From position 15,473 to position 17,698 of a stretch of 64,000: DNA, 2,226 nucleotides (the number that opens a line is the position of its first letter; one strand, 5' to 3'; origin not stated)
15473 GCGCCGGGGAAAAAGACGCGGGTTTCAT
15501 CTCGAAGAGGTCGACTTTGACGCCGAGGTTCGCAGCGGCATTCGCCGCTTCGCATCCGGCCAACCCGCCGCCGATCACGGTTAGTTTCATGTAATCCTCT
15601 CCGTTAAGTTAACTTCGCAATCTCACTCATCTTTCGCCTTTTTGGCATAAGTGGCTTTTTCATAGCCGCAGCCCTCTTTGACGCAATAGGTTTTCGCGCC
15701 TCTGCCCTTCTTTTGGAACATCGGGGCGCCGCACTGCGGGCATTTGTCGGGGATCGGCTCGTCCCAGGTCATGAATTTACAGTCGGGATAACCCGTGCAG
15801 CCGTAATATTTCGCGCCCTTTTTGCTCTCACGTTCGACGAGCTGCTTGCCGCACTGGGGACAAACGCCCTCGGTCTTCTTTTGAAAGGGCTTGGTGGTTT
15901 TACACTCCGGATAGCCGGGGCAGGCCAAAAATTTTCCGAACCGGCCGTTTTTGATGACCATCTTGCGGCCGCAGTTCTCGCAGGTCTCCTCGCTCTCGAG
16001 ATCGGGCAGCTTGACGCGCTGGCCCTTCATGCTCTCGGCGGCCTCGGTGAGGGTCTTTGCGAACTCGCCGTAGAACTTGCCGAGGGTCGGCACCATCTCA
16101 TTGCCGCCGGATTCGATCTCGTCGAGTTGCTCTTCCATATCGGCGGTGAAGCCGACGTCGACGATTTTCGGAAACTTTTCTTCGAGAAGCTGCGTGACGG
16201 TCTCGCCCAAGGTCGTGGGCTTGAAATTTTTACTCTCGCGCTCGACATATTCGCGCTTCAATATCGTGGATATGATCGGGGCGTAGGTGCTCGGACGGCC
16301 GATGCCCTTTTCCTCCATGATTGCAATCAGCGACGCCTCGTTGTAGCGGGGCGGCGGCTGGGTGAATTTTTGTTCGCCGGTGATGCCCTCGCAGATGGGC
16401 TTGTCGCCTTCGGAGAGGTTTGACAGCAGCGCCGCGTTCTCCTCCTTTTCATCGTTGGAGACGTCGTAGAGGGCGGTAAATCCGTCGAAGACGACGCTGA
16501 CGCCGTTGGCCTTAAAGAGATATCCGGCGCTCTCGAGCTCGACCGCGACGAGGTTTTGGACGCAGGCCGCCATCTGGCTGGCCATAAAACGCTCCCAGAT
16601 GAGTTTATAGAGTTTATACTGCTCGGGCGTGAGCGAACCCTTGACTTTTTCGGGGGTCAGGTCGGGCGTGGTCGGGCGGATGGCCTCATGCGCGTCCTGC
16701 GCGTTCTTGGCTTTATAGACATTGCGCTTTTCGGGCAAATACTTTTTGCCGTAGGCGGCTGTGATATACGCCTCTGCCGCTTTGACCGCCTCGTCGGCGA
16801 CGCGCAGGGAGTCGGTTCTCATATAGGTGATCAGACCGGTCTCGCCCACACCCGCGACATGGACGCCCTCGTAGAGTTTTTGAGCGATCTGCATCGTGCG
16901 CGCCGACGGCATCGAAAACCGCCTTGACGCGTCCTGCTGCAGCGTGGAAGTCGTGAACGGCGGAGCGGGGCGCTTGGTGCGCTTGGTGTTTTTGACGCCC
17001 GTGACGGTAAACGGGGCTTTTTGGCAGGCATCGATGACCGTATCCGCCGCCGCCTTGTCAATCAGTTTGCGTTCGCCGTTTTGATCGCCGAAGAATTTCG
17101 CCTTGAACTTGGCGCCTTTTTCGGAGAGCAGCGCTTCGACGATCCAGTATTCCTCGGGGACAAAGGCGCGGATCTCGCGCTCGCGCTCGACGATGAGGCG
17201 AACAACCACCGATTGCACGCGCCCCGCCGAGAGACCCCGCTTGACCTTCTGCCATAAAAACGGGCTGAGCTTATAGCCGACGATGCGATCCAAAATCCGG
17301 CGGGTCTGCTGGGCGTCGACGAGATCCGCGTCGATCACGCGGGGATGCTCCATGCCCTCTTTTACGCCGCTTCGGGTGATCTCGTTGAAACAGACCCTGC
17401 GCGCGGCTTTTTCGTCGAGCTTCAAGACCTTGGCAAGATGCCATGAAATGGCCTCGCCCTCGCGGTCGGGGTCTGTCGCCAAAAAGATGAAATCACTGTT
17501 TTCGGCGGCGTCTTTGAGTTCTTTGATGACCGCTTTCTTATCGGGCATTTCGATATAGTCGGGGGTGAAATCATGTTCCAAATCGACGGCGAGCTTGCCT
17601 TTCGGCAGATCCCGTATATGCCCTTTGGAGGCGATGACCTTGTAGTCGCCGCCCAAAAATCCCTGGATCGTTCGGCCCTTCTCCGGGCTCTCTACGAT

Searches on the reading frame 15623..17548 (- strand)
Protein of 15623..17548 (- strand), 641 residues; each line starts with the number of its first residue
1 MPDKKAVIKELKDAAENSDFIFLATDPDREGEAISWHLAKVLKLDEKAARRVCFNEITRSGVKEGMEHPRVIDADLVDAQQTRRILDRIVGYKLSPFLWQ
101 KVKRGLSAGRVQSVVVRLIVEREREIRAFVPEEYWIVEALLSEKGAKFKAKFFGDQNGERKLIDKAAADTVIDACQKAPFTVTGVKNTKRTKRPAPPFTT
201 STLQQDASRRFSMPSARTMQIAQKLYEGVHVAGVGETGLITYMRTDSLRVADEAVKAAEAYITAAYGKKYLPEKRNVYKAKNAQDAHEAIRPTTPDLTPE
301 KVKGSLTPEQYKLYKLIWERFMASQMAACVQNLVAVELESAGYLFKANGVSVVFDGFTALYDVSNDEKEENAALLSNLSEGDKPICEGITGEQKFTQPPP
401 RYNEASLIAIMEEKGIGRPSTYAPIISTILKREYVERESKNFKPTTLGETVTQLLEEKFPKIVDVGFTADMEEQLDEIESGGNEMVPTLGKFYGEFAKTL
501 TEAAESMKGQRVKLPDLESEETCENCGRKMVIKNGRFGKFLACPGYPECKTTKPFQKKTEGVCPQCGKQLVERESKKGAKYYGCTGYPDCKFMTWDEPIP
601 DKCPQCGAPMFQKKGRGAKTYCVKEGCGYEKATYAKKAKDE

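Call 59: find_related_loci(query=window:15623-17548:-, collection=genome_contigs, flank=1000)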
Query window:15623-17548:- (641 aa) in genome_contigs; peptide patterns used: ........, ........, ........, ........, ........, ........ (x = any residue, [..] = any of these).
149 stretches matched a pattern; 92 encode a relative of the query (tblastn E <= 1e-3); the best 80 are kept; 80 distinct loci.
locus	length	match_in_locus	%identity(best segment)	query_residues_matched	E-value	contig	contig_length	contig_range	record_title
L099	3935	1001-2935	58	1-641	0e+0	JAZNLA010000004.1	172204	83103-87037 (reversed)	MAG: Acutalibacteraceae bacterium isolate T1900044672_TS20190138.MAGScoT_cleanbin_000006 SGB_1596_k141_3483321, whole ge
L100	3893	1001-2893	58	4-632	0e+0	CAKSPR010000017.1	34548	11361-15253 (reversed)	MAG: uncultured Eubacteriales bacterium isolate REFINED_METABAT215_TOP10_CONTIGS_1500_ASSEMBLY_K77_MERGED__Hadza_PheChl_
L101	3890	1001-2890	58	4-631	0e+0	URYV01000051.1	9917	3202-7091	uncultured Ruminococcaceae bacterium isolate UMGS1484 genome assembly, contig: NODE_3028_length_9917_cov_3.068242, whole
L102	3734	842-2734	58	4-632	0e+0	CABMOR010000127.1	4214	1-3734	MAG: uncultured Ruminococcaceae bacterium isolate MGYG-HGUT-02553 genome assembly, contig: GUT_GENOME148502_127, whole g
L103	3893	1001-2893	57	4-631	0e+0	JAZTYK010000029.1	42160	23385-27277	MAG: Oscillospiraceae bacterium isolate T1900045326_YK20190015.MAGScoT_cleanbin_000023 SGB_6454_k141_329884, whole genom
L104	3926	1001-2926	55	4-637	0e+0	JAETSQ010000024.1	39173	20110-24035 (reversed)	MAG: Oscillospiraceae bacterium isolate S33_Bin3 scaffold_1400_2, whole genome shotgun sequence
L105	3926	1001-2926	55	4-641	0e+0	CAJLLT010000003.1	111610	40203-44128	MAG TPA_asm: uncultured Clostridiales bacterium isolate ERR321613-bin.34 genome assembly, contig: NODE_98_length_111610_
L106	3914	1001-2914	55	4-640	0e+0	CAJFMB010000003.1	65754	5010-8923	uncultured Subdoligranulum sp. isolate Chicken_4_mag_138 genome assembly, contig: MAGpy_11413_4_idba_bin_138_fascaffold_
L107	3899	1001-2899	55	4-631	0e+0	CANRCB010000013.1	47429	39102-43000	MAG: uncultured Gemmiger sp. isolate Lapin-028__bin28 genome assembly, contig: Lapin-028__NODE_727_length_47429_cov_26.2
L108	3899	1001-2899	56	4-629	0e+0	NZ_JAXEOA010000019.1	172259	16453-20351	MAG: Agathobaculum sp. isolate SUG2834 k141_73312, whole genome shotgun sequence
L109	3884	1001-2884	53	4-629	0e+0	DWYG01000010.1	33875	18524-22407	MAG TPA_asm: Candidatus Gemmiger avicola isolate ChiBcec8-13705 ChiBcec8__C20852_L33875_SAMN08010031, whole genome shotg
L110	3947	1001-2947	54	4-638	0e+0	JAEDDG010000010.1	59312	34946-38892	MAG: Oscillospiraceae bacterium isolate MAG026 NODE_371_length_59312_cov_10.560170, whole genome shotgun sequence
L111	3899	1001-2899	54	4-631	0e+0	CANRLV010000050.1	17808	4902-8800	MAG: uncultured Gemmiger sp. isolate Lapin-030__bin95 genome assembly, contig: Lapin-030__NODE_4373_length_17808_cov_18.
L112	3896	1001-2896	54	4-631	0e+0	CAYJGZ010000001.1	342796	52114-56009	MAG TPA_asm: uncultured Oscillospiraceae bacterium isolate ERP123703_co1_28 genome assembly, contig: NODE_4_length_34279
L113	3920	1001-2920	54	4-637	0e+0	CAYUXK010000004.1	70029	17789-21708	MAG TPA_asm: uncultured Clostridium sp. isolate SRP192927_co4_1110 genome assembly, contig: NODE_413_length_70029_cov_19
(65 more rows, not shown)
